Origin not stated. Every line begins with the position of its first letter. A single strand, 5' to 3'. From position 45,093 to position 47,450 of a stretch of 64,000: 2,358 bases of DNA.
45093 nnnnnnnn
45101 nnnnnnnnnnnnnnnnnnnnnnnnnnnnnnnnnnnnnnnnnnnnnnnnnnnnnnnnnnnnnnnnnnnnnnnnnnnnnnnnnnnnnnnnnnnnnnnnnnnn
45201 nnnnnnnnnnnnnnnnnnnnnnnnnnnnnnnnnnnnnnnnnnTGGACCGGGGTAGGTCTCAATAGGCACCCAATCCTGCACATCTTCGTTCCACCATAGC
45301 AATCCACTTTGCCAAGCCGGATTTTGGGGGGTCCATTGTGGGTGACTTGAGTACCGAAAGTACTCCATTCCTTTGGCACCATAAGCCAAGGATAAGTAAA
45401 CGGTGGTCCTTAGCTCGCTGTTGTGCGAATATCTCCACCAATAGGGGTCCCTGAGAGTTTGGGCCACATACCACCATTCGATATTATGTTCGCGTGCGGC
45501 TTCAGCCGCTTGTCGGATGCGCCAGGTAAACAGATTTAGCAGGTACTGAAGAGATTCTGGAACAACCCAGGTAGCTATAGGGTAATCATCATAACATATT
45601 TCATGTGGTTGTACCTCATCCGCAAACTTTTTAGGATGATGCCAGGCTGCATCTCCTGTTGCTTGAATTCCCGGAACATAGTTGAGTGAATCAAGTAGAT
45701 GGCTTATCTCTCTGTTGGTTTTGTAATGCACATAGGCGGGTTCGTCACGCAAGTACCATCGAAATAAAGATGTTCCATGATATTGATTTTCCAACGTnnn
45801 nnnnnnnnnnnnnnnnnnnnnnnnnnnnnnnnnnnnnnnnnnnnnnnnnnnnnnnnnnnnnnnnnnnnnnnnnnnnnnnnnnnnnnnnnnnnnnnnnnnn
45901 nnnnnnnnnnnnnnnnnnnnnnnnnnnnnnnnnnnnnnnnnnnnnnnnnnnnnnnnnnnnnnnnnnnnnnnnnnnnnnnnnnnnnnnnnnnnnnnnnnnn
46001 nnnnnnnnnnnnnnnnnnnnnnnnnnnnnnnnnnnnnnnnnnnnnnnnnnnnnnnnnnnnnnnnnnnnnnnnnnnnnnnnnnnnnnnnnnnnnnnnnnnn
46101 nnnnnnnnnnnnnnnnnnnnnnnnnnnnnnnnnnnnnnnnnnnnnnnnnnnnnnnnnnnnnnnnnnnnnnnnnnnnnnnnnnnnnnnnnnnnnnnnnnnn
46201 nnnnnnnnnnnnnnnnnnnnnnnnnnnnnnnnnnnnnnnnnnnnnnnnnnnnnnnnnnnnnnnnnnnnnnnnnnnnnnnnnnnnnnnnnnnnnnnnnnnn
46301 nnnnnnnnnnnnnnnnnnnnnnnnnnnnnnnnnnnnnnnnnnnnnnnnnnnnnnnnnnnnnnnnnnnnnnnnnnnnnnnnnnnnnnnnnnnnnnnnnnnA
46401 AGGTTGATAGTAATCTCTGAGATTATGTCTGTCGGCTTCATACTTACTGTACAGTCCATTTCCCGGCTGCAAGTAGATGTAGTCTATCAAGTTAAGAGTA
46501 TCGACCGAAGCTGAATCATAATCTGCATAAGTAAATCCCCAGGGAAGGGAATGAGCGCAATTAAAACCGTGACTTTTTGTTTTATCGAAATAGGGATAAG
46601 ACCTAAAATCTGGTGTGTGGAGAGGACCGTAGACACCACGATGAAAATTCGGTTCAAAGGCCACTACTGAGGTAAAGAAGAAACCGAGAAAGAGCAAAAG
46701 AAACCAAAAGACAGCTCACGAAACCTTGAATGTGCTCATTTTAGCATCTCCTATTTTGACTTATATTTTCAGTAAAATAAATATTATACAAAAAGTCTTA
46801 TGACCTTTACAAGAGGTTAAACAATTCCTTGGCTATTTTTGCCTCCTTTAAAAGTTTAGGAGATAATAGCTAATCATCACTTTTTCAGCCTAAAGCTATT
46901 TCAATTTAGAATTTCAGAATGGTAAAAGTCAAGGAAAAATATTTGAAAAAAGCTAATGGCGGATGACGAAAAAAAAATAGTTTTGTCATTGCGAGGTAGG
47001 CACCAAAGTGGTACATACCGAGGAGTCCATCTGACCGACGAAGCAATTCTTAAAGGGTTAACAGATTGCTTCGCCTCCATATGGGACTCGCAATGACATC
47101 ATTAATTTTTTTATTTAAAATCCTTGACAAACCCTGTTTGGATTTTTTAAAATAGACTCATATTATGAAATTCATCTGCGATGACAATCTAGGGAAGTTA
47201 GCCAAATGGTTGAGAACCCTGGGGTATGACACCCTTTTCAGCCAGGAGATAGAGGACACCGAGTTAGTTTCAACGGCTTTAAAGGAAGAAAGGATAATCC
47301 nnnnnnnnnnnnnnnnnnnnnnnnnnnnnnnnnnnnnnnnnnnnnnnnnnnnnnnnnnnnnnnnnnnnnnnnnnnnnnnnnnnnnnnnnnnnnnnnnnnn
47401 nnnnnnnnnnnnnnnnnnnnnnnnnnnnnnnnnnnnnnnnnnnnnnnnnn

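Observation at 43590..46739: Dockerin-bearing beta-helix glycan-active protein with an in-frame TGA at codon 8 of its predicted signal peptide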

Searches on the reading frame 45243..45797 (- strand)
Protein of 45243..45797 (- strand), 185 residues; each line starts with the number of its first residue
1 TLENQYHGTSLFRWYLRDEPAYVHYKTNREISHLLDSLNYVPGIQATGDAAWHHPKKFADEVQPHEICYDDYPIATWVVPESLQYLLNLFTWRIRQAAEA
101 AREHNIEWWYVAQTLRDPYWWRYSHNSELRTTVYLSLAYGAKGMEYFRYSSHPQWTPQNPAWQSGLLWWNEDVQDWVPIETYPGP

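Call 78: search_solved_structures(query=A3, max_evalue=10, show_alignments=5)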
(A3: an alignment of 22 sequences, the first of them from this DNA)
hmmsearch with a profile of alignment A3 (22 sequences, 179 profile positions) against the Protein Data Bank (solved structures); distinct sequences matched with E-value up to 10: 6.
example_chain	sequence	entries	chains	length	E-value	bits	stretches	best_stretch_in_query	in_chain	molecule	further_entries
5xb7_A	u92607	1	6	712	0.013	18.6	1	127-174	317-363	Beta-galactosidase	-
4uoq_A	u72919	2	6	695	0.37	13.9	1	106-161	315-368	BETA-GALACTOSIDASE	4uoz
6e6a_B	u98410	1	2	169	0.87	12.7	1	85-123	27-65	Inclusion membrane protein A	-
2pd0_A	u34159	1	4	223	0.91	12.7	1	8-63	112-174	Hypothetical protein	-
6lvw_A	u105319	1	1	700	1.2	12.2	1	109-172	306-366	Beta-galactosidase Bga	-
1kwg_A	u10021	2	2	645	1.6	11.9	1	111-172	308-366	BETA-GALACTOSIDASE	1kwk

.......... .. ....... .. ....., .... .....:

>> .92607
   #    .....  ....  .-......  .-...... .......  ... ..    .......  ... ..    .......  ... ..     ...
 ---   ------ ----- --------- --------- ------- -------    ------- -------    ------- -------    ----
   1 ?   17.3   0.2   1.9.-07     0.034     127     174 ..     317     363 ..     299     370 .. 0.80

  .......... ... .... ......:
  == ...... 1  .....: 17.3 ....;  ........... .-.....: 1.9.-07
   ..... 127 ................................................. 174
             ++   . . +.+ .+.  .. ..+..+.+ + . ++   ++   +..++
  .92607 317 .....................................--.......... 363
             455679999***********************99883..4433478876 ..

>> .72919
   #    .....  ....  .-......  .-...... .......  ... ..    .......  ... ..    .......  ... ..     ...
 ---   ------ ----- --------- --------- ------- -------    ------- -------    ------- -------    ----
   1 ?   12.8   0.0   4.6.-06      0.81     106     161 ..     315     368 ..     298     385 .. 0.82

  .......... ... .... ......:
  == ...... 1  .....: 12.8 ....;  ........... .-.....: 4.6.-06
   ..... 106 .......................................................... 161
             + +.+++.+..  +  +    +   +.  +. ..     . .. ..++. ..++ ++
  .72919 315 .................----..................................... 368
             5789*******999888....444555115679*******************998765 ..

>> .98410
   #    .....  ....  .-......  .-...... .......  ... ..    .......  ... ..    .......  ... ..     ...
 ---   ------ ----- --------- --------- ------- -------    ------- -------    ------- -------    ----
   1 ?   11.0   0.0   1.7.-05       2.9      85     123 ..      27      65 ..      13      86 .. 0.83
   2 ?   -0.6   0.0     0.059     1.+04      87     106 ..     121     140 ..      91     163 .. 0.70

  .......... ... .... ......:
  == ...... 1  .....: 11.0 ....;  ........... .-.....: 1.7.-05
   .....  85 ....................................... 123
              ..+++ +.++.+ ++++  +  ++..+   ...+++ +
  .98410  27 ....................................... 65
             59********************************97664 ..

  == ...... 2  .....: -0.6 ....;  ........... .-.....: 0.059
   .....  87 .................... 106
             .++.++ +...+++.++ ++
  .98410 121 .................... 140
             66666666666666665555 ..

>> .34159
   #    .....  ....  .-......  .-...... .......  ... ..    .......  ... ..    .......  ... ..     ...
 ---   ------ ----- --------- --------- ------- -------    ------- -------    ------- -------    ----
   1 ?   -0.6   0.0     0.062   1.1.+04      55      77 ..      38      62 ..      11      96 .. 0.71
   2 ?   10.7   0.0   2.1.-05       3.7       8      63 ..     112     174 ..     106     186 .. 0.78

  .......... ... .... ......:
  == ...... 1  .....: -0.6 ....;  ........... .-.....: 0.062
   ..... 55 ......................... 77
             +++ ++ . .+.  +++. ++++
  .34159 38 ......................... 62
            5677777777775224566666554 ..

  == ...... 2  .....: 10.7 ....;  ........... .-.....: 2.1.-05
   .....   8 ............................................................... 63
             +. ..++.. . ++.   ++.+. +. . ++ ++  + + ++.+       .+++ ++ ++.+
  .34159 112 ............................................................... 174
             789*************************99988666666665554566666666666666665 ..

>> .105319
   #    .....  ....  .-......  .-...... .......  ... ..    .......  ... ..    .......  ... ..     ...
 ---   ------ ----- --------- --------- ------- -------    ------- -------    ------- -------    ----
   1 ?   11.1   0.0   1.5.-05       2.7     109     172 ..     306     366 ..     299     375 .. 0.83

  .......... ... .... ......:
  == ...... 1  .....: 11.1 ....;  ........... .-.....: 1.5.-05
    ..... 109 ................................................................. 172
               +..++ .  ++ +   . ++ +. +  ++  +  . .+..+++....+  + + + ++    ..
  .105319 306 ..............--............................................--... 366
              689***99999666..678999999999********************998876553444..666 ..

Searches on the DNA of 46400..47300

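Call 27: search_rna_families(source=window, start=46400, end=47300, threshold=evalue, max_evalue=1)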
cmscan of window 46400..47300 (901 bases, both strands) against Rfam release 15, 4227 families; matches with E-value up to 1: 1.
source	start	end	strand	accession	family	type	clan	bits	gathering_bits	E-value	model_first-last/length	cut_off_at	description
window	47039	47158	-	RF01497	ALIL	Cis-reg;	-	14.3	50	0.41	1-117/117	no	ALIL pseudoknot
